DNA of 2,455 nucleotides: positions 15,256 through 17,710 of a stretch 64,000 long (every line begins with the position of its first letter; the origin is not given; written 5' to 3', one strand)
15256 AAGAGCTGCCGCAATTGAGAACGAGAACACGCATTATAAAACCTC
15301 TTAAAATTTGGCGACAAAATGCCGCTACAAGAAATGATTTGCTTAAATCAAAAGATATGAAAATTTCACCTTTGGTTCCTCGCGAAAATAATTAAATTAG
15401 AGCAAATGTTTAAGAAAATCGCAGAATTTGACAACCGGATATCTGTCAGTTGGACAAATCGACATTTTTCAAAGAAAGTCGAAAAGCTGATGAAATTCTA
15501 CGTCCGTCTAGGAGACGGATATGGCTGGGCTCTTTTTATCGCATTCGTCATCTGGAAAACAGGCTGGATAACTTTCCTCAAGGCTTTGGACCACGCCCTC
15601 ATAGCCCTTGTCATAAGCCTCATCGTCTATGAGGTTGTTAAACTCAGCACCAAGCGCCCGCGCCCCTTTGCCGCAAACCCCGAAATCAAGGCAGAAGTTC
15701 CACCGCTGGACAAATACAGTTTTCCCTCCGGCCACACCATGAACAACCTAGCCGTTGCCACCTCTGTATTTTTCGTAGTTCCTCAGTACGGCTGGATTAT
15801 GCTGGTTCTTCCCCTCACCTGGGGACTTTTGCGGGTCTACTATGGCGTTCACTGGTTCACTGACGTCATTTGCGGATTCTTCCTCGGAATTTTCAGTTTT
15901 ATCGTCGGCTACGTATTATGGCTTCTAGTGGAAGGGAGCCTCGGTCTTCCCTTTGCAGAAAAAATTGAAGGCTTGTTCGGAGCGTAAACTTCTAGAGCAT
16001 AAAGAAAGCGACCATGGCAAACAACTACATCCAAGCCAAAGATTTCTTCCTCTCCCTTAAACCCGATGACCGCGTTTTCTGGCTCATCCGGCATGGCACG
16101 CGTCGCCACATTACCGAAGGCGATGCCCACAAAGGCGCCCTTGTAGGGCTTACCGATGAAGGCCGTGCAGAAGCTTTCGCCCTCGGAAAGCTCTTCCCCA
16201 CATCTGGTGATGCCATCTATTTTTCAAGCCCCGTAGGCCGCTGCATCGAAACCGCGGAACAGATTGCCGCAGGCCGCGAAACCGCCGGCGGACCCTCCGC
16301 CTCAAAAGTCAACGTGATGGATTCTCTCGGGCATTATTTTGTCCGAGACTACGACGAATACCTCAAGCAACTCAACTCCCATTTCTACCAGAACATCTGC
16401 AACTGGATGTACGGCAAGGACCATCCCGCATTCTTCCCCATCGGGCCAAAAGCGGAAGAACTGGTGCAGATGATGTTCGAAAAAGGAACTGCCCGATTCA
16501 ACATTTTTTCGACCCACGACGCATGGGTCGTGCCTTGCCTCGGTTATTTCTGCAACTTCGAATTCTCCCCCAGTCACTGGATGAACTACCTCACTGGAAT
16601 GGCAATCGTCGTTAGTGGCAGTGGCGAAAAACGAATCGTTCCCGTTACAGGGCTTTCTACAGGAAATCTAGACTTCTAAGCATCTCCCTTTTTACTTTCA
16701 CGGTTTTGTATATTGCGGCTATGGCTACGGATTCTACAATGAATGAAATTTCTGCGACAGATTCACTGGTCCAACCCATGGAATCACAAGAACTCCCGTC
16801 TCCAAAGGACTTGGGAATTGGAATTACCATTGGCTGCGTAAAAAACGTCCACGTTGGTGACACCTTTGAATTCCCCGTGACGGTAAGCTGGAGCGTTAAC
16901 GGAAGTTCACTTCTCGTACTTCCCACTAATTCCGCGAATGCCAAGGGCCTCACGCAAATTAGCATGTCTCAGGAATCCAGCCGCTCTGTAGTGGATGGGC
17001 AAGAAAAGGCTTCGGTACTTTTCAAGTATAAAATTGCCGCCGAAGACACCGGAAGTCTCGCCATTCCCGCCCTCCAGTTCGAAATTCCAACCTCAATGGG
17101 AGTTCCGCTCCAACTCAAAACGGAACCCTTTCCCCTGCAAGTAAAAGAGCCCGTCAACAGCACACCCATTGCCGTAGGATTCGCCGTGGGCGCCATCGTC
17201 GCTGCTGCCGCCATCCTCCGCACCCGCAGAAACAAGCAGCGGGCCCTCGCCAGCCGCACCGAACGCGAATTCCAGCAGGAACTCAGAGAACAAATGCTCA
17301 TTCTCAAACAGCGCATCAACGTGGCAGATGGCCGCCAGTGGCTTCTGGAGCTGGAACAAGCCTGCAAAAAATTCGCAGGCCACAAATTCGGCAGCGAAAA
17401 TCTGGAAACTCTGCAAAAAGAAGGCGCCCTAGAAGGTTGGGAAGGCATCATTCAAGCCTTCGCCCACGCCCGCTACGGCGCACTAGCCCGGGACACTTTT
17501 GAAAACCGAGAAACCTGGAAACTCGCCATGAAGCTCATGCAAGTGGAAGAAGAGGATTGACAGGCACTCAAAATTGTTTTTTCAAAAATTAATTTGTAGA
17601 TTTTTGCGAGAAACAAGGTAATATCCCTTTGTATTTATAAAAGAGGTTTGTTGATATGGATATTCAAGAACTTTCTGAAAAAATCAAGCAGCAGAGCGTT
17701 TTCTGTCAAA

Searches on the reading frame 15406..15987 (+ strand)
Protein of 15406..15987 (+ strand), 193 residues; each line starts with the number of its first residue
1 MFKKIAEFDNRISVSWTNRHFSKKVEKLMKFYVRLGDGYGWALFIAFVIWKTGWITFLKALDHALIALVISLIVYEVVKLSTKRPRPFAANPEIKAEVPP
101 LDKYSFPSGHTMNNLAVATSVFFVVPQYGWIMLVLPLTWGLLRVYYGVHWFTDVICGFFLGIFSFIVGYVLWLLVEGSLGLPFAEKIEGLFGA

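Call 68: search_protein_families(library=pfam, proteins=[window:15406-15987:+], max_evalue=0.0001)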
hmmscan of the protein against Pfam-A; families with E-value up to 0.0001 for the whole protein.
window:15406-15987:+ (193 aa): 1 family
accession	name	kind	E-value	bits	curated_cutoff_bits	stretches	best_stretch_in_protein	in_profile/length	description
PF01569.27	PAP2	-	2.8e-23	82.5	27.2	1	64-170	5-123/130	PAP2 superfamily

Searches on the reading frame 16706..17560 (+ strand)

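Call 68: search_protein_families(library=pfam, proteins=[window:16706-17560:+], max_evalue=0.0001)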
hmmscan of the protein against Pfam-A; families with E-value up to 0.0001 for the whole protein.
window:16706-17560:+ (284 aa): 1 family
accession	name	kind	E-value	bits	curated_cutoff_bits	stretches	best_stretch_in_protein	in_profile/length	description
PF13584.12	BatD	-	2.7e-09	38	24.1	1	46-146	6-92/92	BatD DUF11 like domain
